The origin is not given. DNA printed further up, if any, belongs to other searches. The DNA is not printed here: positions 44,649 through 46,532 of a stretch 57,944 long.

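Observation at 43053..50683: Vps4/katanin-like AAA ATPase clustered with a long helical protein, three small N-anchored membrane proteins and an SF3-helicase-like NTPase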

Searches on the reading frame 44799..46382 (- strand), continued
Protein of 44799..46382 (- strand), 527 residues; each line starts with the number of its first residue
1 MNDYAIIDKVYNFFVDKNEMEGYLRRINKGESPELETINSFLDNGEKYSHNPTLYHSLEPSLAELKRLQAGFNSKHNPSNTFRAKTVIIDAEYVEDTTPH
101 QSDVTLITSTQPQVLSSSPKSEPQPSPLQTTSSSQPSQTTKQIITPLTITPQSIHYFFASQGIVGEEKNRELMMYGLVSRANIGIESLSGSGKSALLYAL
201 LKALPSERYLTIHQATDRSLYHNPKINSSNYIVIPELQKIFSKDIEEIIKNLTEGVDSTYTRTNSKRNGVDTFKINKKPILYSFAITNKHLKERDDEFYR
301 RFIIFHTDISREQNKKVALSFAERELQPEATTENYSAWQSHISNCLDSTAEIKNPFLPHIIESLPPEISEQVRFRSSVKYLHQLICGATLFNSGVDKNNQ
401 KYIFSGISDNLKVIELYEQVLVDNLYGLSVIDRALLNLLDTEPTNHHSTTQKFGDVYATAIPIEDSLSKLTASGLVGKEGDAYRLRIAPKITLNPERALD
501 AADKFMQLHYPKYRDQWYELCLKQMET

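Call 75: list_cluster_members(proteins=[P0160, P0178, P0190, P0205, P0220, P0240, P0247, P0269, P0275, P0283])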
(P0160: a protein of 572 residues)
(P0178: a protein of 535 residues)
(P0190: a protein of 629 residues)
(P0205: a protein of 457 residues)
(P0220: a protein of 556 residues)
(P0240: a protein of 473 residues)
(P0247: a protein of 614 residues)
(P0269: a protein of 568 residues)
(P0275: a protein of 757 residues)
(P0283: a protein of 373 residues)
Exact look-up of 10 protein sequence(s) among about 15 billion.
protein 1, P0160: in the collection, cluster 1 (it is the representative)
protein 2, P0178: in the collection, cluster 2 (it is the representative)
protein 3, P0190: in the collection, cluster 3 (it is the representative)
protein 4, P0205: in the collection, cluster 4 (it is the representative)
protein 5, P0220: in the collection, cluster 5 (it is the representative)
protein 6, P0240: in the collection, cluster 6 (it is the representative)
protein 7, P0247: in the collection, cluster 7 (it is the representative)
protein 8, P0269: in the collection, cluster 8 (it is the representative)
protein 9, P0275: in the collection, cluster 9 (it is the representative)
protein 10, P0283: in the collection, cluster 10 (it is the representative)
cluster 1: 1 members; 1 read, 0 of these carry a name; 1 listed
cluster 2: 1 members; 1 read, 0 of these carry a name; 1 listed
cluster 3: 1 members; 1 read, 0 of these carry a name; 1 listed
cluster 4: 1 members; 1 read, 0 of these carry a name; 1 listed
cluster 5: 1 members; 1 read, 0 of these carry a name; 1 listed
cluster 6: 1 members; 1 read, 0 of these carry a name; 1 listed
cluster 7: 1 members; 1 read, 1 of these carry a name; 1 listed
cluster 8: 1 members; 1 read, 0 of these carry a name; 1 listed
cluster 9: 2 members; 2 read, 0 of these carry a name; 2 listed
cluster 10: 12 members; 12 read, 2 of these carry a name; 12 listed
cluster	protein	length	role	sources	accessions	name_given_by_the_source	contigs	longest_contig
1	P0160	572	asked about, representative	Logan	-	-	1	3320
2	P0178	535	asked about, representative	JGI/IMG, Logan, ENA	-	-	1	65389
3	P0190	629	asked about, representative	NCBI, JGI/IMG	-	-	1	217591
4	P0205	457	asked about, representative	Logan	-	-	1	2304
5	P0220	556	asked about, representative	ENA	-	-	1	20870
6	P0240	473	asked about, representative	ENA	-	-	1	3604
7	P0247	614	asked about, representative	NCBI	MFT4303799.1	MAG: hypothetical protein ACMXYG_04480 [Candidatus Woesearchaeota archaeon]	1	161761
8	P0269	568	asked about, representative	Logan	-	-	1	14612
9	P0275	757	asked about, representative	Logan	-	-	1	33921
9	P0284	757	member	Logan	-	-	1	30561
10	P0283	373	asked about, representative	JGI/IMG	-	-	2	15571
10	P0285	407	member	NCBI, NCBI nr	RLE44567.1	hypothetical protein DRJ16_02040 [Candidatus Woesearchaeota archaeon] | MAG: hypothetical protein DRJ16_02040 [Candidatus Woesearchaeota archaeon]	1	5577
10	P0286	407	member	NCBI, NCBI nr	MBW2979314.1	ATP-binding protein [Candidatus Woesearchaeota archaeon]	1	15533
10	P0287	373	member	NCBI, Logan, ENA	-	-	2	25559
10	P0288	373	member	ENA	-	-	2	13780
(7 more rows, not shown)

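Call 76: find_encoding_contigs(protein=P0190, flank=10000, max_places=1)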
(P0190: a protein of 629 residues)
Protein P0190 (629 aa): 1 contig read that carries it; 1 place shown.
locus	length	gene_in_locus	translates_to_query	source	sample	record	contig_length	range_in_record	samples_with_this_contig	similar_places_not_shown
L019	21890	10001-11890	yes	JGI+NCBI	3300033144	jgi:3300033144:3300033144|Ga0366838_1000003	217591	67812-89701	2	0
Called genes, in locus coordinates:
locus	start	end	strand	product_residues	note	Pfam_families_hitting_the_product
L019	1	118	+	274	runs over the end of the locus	-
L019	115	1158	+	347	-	-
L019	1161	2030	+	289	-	-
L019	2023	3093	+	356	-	-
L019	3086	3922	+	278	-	-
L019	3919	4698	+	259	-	-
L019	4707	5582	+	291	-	-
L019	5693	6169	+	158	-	-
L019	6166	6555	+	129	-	-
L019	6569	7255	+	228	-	-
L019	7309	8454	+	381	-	-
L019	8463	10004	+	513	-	PF00004:AAA, PF07728:AAA_5 (weak)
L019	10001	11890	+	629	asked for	PF27228:MTBMA_p00010_2nd (weak)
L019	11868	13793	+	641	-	-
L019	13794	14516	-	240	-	PF01978:TrmB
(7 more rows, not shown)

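Call 77: find_encoding_contigs(protein=P0247, flank=10000, max_places=1)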
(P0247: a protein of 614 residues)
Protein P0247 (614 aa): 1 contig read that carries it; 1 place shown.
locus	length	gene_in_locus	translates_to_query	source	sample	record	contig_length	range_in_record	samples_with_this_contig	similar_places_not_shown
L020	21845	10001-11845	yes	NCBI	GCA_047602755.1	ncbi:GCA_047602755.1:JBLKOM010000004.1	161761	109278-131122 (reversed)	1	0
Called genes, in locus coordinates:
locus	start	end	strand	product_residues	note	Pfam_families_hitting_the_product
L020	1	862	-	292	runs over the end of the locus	PF03851:UvdE, PF01261:AP_endonuc_2 (weak)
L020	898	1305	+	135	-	-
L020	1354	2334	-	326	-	PF01073:3Beta_HSD, PF01370:Epimerase, PF02719:Polysacc_synt_2 (faint), PF04321:RmlD_sub_bind, PF07993:NAD_binding_4 (faint), PF16363:GDP_Man_Dehyd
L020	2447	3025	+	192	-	-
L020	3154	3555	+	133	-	-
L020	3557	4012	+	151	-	PF13404:HTH_AsnC-type (faint), PF13412:HTH_24 (weak)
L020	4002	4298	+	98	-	-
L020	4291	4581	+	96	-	-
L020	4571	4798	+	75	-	-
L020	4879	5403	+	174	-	PF04471:Mrr_cat (weak)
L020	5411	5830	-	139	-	-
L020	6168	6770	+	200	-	-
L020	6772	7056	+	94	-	-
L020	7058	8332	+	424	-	-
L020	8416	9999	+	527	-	PF00004:AAA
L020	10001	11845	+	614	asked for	-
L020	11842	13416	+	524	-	-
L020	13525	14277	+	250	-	PF01978:TrmB, PF08221:HTH_9 (weak), PF13412:HTH_24 (faint)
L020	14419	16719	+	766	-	-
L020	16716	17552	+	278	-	PF07228:SpoIIE (faint)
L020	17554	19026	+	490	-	PF00069:Pkinase, PF07714:PK_Tyr_Ser-Thr (faint)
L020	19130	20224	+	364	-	-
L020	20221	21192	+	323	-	-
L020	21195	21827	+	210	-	-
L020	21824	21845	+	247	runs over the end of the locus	-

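Call 85: search_dna_similar(query=window:44799-46382:-, collection=plasmids, mode=protein, max_evalue=0.01, max_rows=15)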
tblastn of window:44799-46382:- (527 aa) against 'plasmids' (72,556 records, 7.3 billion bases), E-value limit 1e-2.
No match.

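Call 86: search_dna_similar(query=window:44799-46382:-, collection=phages, mode=protein, max_evalue=0.01, max_rows=15)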
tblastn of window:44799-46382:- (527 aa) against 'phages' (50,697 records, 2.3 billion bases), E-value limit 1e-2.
No match.

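Call 87: find_related_loci(query=A2, collection=viral_contigs, flank=10000)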
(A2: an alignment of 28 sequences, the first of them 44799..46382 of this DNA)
Query A2 (527 aa) in viral_contigs; peptide patterns used: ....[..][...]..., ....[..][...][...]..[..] (x = any residue, [..] = any of these).
13 stretches matched a pattern, but none encodes a relative of the query by tblastn (E <= 1e-3).
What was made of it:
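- On Provirus / plasmid: The SF3-like protein has no tblastn match in plasmids or phages and no relative in IMG/VR (calls 85-87); the other cassette genes were not searched against these collections.
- The SF3-like protein has no match in plasmid or phage records, and no relative was found in IMG/VR (calls 85-87). No match in 72,556 plasmid records, 50,697 phage records or IMG/VR (calls 85-87).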

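Call 98: find_encoding_contigs(protein=P0178, flank=10000, max_places=1)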
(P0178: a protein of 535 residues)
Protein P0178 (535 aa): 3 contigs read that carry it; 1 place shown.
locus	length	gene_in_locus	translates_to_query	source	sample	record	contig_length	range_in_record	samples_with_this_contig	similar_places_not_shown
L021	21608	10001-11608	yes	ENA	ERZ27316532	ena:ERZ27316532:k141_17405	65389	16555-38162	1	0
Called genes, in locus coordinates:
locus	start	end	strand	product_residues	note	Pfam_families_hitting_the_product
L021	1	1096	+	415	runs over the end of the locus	PF13230:GATase_4 (faint), PF13522:GATase_6, PF13537:GATase_7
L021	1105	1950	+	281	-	-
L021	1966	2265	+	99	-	-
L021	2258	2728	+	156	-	-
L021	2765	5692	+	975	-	PF00136:DNA_pol_B (faint), PF14890:Intein_splicing, PF14528:LAGLIDADG_3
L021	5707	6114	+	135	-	-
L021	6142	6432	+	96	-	-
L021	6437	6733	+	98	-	-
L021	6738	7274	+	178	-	-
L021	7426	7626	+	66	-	-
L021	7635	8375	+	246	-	-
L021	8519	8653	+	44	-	-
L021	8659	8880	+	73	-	-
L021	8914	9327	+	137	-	-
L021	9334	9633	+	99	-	-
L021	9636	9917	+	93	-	-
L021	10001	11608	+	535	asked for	-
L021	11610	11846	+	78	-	-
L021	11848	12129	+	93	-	-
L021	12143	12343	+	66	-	-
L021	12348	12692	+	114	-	-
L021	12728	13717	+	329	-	-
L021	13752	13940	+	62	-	-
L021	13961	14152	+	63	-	-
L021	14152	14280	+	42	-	-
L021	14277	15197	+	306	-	PF09414:RNA_ligase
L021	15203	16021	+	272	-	PF08696:Dna2 (weak), PF12705:PDDEXK_1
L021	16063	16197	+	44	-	-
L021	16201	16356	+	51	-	-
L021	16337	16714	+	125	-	PF09643:YopX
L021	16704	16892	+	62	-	-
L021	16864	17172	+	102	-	PF18909:dGTP_diPhyd_N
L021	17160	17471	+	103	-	-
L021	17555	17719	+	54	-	-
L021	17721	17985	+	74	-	-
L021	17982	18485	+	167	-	PF03838:RecU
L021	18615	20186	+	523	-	-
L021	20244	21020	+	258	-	PF00149:Metallophos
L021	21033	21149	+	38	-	-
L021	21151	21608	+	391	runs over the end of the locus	PF00534:Glycos_transf_1, PF13692:Glyco_trans_1_4 (weak)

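Call 99: find_encoding_contigs(protein=P0275, flank=10000, max_places=1)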
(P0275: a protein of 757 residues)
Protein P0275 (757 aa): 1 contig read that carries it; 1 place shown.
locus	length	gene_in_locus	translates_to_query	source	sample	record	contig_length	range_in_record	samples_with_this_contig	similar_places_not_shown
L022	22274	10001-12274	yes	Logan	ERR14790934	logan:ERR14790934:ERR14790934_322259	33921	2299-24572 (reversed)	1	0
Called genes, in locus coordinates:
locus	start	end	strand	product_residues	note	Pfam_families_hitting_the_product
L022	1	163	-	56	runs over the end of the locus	-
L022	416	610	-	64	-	-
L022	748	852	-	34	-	-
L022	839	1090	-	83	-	PF26096:DUF8033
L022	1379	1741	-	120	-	-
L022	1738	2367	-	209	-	-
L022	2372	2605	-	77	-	-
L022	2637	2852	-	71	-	-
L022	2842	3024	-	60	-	-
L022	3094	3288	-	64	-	-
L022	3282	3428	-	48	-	-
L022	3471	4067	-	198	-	-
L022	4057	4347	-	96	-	PF03013:Pyr_excise (weak)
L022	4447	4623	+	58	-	-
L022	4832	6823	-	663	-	PF17975:RNR_Alpha, PF21995:RNR-II_ins_dom, PF02867:Ribonuc_red_lgC (weak)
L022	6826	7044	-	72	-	-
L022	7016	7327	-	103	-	-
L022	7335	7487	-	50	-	-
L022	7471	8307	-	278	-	-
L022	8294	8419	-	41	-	-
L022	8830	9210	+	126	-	-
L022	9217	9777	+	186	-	-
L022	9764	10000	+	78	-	-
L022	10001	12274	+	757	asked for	-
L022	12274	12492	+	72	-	-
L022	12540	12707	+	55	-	-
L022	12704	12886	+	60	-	-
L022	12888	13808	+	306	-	PF13482:RNase_H_2 (weak)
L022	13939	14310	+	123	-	-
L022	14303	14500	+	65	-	-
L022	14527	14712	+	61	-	-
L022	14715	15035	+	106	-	PF07463:NUMOD4 (weak), PF13392:HNH_3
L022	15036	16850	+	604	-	PF00136:DNA_pol_B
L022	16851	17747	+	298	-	PF09414:RNA_ligase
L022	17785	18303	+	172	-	PF01743:PolyA_pol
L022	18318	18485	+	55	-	PF12627:PolyA_pol_RNAbd (weak)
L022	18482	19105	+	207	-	-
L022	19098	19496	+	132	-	-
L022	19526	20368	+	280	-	PF06414:Zeta_toxin (weak), PF08433:KTI12 (weak), PF13173:AAA_14 (faint), PF13671:AAA_33, PF25109:HAD_PNKP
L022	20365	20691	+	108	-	-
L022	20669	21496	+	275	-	-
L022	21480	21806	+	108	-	-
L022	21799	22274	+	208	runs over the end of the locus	-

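Call 100: find_encoding_contigs(protein=P0220, flank=10000, max_places=1)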
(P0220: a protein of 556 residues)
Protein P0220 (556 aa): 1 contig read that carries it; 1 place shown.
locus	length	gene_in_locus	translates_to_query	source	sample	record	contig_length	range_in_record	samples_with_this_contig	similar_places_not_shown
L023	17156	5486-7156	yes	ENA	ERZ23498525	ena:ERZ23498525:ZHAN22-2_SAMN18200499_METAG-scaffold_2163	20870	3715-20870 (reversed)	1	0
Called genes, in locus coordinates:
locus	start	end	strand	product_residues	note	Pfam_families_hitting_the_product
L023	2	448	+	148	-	?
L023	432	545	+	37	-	-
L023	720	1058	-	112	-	-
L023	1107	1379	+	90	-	-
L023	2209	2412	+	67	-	-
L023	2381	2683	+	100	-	-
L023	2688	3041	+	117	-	-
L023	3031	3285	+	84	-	-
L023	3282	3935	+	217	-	PF07505:DUF5131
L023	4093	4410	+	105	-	-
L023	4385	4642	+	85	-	-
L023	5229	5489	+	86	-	-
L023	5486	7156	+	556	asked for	-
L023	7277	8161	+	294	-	-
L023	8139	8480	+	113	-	-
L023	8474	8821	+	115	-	-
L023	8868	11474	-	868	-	PF05124:S_layer_C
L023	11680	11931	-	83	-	-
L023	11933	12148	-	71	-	-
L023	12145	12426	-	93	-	-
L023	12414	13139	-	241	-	PF01841:Transglut_core, PF04473:DUF553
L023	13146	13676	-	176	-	-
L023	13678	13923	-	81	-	-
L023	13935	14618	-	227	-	-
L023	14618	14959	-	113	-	-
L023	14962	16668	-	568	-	-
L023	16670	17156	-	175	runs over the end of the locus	-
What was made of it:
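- Closest known: D5/NrS-1/P4-type SF3 helicases. Same: Short-form relatives lie in virus-like replication modules (calls 98-100).
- Virus-like contigs carry relatives (calls 98-100).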
